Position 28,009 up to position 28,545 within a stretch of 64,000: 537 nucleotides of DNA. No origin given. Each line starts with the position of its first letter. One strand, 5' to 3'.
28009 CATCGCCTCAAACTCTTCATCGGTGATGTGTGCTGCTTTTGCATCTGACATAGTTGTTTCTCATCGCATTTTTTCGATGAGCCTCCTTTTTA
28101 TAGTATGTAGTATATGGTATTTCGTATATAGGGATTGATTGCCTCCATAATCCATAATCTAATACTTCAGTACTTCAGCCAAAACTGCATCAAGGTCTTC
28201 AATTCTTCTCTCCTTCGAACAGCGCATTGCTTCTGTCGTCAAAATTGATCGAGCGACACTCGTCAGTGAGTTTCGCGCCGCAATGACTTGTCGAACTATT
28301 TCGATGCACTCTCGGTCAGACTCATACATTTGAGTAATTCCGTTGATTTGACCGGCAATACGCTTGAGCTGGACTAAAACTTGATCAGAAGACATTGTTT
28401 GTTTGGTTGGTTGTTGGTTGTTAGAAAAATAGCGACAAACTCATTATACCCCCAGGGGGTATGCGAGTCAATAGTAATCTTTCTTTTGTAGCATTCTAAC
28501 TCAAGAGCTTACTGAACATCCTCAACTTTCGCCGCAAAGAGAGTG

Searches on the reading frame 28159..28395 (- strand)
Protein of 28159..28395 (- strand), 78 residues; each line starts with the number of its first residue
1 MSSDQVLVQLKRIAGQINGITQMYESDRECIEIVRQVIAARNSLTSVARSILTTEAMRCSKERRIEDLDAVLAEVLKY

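Call 13: search_protein_families(library=pfam, proteins=[window:28159-28395:-])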
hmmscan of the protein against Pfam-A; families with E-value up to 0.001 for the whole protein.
window:28159-28395:- (78 aa): 1 family
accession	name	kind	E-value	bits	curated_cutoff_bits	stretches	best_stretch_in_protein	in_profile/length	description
PF02583.22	Trns_repr_metal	-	3.6e-17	63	22.8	1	4-76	3-73/78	Metal-sensitive transcriptional repressor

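Call 51: find_homologous_proteins(query=window:28159-28395:-)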
Query window:28159-28395:- (78 aa): 12 proteins with E <= 0.001 among 12 candidates.
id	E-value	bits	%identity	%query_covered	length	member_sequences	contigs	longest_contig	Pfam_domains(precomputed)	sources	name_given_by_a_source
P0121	5.6e-40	151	100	100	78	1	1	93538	PF02583.23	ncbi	-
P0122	1.3e-35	137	86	100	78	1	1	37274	PF02583.23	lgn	-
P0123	2.5e-35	136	87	100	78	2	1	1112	PF02583.23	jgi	jgi:DNA-binding FrmR family transcriptional regulator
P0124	2.0e-34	134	85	100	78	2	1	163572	PF02583.23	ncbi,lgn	ncbi:MAG: metal-sensing transcriptional repressor [Patescibacteria group bacterium]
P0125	1.8e-32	127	79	100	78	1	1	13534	PF02583.23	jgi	jgi:DNA-binding FrmR family transcriptional regulator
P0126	5.8e-30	120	76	100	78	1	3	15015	PF02583.23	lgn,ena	-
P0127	3.3e-29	117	76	100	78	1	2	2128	PF02583.23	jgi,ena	jgi:DNA-binding FrmR family transcriptional regulator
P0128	4.1e-29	117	78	97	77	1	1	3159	PF02583.23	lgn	-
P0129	4.0e-28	114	74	100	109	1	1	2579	PF02583.23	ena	-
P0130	1.7e-27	112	80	91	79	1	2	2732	PF02583.23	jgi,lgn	jgi:DNA-binding FrmR family transcriptional regulator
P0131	9.1e-25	103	67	97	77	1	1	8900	PF02583.23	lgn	-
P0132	1.4e-21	93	60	99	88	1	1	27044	PF02583.23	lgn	-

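Call 52: find_encoding_contigs(protein=P0121, flank=2000, max_places=2)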
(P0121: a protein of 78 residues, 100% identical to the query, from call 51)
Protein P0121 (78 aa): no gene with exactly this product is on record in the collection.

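Call 53: find_encoding_contigs(protein=P0122, flank=3000, max_places=2)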
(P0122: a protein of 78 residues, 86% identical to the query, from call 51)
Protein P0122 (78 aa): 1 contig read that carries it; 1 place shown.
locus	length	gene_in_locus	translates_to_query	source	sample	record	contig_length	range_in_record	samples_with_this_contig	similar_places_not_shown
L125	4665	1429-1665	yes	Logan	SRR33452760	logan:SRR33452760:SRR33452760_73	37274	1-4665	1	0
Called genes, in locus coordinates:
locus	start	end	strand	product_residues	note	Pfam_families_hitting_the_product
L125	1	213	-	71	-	?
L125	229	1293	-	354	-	-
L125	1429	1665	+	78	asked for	PF02583:Trns_repr_metal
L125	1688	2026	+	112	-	PF14595:Thioredoxin_9 (weak), PF00085:Thioredoxin, PF13899:Thioredoxin_7 (weak), PF13098:Thioredoxin_2, PF13905:Thioredoxin_8 (weak)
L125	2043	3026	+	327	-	PF01266:DAO (faint), PF03486:HI0933_like (faint), PF07992:Pyr_redox_2, PF12831:FAD_oxidored (faint), PF13738:Pyr_redox_3, PF00070:Pyr_redox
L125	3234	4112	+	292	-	PF13098:Thioredoxin_2 (faint), PF13462:Thioredoxin_4, PF01323:DSBA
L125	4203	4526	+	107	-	PF18898:DUF5654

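Call 54: find_encoding_contigs(protein=P0124, flank=3000, max_places=1)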
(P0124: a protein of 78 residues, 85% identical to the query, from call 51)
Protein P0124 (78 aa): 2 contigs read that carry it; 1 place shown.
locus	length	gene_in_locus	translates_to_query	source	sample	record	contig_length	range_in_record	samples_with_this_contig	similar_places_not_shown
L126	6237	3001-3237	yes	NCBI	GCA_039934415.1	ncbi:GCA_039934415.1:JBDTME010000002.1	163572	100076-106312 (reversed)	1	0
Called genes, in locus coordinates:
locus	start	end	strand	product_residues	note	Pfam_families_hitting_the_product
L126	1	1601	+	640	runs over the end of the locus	PF02705:K_trans, PF22776:K_trans_C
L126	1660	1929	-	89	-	-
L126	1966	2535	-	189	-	PF22485:DUF6987 (weak)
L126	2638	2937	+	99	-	-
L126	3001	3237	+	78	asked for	PF02583:Trns_repr_metal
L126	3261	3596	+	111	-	PF14595:Thioredoxin_9 (weak), PF00085:Thioredoxin, PF13098:Thioredoxin_2, PF13899:Thioredoxin_7 (faint), PF13905:Thioredoxin_8 (faint)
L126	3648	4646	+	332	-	PF01266:DAO (faint), PF03486:HI0933_like (faint), PF07992:Pyr_redox_2, PF12831:FAD_oxidored (faint), PF13738:Pyr_redox_3, PF00070:Pyr_redox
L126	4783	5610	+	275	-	PF13098:Thioredoxin_2 (faint), PF13462:Thioredoxin_4, PF01323:DSBA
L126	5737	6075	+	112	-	PF18898:DUF5654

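Call 76: list_cluster_members(proteins=[P0121])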
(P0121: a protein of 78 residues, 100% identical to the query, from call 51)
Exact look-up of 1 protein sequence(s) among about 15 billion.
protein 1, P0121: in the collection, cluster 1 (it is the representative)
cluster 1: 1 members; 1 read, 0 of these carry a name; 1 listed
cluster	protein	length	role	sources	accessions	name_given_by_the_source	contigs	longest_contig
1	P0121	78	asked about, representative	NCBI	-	-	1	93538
